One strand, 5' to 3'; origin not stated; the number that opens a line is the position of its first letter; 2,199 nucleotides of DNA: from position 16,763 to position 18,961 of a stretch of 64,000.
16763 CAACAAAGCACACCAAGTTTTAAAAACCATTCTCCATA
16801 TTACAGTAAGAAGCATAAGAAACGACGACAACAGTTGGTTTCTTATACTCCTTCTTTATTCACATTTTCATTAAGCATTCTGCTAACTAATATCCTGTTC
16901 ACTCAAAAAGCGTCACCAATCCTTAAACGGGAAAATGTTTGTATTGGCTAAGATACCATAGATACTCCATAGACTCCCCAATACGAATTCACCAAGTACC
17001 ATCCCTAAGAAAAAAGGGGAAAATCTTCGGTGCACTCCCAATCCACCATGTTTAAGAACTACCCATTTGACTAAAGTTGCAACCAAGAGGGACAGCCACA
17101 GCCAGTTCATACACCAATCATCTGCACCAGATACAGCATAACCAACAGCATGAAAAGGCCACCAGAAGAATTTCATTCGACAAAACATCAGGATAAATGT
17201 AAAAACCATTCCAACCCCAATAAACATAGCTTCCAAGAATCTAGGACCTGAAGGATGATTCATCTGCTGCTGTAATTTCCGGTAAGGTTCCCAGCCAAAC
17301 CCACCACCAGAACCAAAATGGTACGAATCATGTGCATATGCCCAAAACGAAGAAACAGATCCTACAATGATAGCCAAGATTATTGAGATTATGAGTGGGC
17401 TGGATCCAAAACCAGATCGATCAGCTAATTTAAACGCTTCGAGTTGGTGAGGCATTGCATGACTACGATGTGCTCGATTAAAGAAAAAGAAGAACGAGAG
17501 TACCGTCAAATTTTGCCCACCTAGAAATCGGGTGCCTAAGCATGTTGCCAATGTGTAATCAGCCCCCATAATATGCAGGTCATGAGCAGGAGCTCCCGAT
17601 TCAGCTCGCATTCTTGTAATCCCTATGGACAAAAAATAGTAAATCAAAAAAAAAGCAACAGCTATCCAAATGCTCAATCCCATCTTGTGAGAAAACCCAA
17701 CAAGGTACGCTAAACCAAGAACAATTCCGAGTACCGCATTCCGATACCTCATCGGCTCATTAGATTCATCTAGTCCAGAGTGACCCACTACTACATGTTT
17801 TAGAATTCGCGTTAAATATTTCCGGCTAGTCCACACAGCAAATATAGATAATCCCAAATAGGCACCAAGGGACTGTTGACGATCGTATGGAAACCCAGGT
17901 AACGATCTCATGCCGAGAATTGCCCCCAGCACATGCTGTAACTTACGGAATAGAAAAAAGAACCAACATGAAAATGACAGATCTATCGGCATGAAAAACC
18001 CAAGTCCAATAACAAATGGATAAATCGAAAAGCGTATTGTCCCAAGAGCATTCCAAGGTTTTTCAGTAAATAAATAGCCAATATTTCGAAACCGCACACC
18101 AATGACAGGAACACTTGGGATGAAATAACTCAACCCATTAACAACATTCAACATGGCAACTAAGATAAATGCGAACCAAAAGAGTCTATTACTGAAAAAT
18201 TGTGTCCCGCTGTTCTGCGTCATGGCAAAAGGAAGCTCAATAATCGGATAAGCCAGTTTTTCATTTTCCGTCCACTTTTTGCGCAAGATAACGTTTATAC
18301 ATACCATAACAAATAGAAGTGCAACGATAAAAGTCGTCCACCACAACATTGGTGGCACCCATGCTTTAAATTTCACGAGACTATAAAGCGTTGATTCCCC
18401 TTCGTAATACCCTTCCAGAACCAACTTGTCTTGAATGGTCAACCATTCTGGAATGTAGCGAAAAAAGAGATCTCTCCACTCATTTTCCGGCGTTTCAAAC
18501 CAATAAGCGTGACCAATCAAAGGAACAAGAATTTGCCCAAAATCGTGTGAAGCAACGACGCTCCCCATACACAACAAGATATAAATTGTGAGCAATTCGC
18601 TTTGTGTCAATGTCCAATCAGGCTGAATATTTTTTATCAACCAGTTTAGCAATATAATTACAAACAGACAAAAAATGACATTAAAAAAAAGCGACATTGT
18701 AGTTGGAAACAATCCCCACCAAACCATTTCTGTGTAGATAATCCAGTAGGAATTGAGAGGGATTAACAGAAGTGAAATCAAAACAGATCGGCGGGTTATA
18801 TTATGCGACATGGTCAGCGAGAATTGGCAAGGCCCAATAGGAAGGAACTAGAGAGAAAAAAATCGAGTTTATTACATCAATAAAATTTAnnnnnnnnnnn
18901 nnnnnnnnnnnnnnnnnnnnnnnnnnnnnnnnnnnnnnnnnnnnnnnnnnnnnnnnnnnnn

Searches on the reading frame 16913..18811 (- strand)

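Call 35: search_protein_families(library=pfam, proteins=[window:16913-18811:-], max_evalue=0.0001)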
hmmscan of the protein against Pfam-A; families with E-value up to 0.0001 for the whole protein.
window:16913-18811:- (632 aa): 2 families
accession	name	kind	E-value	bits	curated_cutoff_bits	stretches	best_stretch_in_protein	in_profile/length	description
PF20581.3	DUF6785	-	4.3e-167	557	25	1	7-500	2-498/498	Family of unknown function (DUF6785)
PF20580.3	DUF6784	-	2.8e-29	101.7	26.4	1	529-626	2-97/101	Domain of unknown function (DUF6784)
